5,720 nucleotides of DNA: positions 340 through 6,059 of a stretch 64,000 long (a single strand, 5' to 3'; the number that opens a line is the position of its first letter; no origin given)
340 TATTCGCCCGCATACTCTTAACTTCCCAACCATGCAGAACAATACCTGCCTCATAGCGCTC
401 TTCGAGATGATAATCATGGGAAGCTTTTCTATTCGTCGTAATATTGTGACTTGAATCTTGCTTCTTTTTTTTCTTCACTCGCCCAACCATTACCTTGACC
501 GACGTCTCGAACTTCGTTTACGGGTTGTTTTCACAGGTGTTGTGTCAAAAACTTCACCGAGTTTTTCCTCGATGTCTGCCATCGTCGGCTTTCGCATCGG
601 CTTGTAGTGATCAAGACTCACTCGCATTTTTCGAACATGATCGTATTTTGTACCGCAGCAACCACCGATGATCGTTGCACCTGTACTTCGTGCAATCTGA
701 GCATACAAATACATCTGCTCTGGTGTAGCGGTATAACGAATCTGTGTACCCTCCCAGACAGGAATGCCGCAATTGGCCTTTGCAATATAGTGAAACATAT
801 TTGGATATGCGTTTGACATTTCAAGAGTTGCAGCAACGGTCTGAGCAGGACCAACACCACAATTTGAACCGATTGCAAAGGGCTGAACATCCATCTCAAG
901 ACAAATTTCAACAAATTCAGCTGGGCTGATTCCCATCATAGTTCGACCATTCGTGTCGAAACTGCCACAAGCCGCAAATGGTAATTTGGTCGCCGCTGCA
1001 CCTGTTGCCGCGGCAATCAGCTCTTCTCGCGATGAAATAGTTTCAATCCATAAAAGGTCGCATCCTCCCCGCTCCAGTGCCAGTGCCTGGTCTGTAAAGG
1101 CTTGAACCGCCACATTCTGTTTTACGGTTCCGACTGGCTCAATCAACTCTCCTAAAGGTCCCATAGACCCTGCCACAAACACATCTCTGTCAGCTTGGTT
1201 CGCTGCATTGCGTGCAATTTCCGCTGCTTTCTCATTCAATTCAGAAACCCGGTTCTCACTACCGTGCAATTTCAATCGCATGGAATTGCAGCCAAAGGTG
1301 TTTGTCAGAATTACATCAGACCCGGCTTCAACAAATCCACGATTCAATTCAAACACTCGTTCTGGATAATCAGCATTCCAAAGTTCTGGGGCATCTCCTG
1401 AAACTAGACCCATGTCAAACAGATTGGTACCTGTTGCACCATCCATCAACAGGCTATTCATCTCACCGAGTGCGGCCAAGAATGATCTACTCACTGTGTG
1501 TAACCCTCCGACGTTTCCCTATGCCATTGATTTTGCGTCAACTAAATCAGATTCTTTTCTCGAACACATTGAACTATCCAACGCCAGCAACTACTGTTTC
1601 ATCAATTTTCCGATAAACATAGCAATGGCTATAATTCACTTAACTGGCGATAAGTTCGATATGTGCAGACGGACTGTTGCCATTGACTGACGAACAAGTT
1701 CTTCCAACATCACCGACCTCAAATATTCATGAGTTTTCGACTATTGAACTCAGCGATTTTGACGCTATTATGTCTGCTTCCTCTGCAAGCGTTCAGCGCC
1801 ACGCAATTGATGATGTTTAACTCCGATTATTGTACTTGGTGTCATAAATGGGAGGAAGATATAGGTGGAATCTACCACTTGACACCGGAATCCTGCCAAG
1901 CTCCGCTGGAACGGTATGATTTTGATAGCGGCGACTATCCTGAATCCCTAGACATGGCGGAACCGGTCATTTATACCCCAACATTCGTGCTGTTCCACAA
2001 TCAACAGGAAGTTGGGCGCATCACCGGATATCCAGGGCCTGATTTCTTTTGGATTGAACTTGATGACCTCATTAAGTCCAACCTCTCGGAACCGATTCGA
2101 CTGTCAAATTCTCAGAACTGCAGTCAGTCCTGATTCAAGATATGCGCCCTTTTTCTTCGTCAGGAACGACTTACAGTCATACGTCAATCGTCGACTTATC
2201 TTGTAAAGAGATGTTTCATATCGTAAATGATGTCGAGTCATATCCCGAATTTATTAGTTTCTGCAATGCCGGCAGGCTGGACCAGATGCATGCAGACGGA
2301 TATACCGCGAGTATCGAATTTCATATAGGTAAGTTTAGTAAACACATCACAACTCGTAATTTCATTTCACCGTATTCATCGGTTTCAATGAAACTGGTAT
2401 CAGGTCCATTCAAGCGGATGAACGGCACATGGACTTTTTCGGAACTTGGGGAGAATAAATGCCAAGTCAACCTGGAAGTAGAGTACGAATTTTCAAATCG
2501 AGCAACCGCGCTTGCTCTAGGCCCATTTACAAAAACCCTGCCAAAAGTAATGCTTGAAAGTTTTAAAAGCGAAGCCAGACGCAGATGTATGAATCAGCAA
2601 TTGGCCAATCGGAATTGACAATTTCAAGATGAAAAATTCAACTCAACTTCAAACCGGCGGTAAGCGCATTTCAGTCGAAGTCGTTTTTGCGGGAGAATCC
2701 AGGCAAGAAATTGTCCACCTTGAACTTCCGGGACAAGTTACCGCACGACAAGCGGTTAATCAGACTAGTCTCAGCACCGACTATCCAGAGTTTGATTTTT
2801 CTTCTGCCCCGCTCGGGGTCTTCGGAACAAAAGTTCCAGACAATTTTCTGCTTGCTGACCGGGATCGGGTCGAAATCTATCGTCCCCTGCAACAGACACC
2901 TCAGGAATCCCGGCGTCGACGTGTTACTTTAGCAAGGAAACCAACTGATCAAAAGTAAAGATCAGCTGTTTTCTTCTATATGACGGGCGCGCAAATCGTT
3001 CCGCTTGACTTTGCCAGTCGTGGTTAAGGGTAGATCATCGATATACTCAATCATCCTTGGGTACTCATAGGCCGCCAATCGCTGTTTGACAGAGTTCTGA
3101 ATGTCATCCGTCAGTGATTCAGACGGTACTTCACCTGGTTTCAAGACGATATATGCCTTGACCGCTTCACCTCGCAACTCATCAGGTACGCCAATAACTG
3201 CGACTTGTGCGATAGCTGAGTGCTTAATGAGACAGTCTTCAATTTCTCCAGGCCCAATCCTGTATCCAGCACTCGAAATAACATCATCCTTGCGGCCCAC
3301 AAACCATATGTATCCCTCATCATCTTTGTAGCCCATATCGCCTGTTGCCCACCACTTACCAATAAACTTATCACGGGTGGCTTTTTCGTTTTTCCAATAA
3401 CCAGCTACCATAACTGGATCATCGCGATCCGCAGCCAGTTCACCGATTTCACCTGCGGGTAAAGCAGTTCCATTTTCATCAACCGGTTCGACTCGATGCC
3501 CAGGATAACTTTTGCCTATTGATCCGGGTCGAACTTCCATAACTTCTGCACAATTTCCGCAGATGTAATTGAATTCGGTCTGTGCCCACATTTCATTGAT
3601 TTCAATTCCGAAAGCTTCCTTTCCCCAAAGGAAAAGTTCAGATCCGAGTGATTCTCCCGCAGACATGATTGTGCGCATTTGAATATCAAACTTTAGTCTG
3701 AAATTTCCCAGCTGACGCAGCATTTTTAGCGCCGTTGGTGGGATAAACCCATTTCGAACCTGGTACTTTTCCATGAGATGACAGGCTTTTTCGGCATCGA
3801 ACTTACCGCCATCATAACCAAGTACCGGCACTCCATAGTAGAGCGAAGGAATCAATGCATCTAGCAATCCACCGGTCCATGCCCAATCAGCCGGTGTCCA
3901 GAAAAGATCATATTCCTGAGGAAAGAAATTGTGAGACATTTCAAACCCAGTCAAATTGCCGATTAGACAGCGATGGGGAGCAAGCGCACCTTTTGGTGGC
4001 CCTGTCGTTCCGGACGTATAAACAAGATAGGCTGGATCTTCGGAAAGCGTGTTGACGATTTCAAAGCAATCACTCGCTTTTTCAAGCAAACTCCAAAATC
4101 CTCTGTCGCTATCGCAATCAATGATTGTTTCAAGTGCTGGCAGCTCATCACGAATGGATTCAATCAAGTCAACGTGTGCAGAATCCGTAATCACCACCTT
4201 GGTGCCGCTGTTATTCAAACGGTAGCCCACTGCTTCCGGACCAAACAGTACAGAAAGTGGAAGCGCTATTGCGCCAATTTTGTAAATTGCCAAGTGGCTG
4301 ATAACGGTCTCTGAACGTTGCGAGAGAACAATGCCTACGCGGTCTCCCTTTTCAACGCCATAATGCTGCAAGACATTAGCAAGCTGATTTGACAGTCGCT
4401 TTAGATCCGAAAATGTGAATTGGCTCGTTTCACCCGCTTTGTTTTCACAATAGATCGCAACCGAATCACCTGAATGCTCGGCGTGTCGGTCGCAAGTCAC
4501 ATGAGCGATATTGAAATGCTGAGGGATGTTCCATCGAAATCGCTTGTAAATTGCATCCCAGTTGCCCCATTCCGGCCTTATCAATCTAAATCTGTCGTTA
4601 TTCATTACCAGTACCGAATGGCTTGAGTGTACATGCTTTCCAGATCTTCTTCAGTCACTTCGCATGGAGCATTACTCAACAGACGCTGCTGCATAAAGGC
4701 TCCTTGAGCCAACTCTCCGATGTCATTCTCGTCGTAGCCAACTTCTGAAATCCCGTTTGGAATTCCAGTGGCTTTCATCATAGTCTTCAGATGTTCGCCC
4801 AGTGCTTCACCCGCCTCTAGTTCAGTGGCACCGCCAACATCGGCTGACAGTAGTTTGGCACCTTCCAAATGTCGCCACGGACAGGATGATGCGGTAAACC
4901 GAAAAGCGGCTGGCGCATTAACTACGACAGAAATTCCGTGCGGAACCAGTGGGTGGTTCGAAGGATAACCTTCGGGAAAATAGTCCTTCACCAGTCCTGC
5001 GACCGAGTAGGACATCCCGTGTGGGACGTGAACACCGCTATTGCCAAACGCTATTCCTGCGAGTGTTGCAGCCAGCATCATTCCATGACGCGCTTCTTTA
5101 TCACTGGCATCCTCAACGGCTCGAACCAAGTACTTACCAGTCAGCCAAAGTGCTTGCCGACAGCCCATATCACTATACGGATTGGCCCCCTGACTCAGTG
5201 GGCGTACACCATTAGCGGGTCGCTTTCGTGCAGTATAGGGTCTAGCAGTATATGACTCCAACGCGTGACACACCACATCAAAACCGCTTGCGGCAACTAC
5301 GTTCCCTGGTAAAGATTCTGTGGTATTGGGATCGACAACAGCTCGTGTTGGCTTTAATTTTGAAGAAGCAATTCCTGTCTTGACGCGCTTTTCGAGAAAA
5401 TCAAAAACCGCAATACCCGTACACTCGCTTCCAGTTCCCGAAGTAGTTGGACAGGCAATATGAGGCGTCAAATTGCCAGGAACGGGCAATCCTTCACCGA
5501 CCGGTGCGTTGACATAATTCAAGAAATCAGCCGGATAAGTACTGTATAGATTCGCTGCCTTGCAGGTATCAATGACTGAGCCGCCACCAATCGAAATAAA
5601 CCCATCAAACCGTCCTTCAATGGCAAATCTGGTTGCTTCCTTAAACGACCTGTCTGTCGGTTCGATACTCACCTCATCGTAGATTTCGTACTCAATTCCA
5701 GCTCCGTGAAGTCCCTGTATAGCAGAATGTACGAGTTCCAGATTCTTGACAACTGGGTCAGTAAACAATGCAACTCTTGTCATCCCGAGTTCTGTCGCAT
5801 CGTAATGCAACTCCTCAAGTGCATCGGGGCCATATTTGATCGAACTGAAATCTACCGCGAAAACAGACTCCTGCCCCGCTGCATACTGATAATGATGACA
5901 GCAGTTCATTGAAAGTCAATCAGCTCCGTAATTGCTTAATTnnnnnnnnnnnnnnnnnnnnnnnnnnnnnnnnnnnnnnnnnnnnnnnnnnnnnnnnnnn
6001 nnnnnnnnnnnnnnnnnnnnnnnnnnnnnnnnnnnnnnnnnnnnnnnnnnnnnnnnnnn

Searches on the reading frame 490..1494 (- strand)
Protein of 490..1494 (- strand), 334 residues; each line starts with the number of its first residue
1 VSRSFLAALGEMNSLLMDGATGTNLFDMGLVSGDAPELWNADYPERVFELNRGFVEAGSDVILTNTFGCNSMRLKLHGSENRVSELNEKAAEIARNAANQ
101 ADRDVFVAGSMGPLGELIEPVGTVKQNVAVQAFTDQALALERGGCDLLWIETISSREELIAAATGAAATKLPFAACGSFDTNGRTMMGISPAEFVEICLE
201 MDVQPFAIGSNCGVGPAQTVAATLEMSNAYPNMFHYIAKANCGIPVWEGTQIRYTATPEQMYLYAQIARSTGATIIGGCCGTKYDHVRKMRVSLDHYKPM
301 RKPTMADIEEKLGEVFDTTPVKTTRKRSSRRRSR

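Call 42: search_protein_families(library=pfam, proteins=[window:490-1494:-], max_evalue=1e-8)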
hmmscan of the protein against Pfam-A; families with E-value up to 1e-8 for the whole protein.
window:490-1494:- (334 aa): 1 family
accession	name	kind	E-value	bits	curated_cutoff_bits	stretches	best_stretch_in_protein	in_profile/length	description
PF02574.22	S-methyl_trans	-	8.5e-58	196.9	22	1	15-291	1-280/283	Homocysteine S-methyltransferase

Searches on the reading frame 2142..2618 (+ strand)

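Call 42: search_protein_families(library=pfam, proteins=[window:2142-2618:+], max_evalue=1e-8)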
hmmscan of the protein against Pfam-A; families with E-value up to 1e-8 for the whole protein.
window:2142-2618:+ (158 aa): 1 family
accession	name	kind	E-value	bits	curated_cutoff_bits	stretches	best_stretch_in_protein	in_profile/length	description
PF03364.25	Polyketide_cyc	-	4.5e-23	82.3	23.4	1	18-142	2-126/126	Polyketide cyclase / dehydrase and lipid transport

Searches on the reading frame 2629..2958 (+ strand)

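Call 42: search_protein_families(library=pfam, proteins=[window:2629-2958:+], max_evalue=1e-8)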
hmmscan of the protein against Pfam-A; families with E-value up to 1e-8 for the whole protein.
window:2629-2958:+ (109 aa): 1 family
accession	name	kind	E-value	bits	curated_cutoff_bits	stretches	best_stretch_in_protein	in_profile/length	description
PF03658.20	Ub-RnfH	-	3e-23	82.4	23.7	1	14-96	1-83/83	RnfH family Ubiquitin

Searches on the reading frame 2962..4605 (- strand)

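Call 42: search_protein_families(library=pfam, proteins=[window:2962-4605:-], max_evalue=1e-8)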
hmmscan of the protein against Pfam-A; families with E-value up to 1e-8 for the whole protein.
window:2962-4605:- (547 aa): 2 families
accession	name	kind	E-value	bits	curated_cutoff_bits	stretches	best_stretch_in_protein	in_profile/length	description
PF00501.34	AMP-binding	-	1.1e-63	215.9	29.9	1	39-404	2-384/384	AMP-binding enzyme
PF13193.12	AMP-binding_C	-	1.1e-21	77.9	24.5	1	454-532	1-76/76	AMP-binding enzyme C-terminal domain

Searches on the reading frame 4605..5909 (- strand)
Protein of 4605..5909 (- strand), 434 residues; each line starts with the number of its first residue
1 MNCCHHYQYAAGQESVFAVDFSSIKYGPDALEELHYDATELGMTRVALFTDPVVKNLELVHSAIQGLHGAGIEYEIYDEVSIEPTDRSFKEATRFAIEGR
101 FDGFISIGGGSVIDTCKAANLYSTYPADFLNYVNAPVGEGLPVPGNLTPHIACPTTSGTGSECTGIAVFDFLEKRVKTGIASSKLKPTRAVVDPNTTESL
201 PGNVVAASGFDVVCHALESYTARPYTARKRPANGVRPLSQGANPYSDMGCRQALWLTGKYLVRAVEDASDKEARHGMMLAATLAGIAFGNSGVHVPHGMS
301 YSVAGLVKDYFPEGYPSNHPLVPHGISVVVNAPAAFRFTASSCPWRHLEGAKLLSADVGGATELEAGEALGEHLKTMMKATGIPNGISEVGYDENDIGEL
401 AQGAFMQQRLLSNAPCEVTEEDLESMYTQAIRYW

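Call 42: search_protein_families(library=pfam, proteins=[window:4605-5909:-], max_evalue=1e-8)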
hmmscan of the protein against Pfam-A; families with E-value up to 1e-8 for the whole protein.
window:4605-5909:- (434 aa): 2 families
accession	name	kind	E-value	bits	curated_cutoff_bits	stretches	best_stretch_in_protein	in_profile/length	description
PF00465.25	Fe-ADH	-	7.7e-40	136.7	31.3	1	23-194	3-168/168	Iron-containing alcohol dehydrogenase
PF25137.1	ADH_Fe_C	-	2.8e-30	105.9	27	1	239-430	18-193/194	Fe-containing alcohol dehydrogenase family, C-terminal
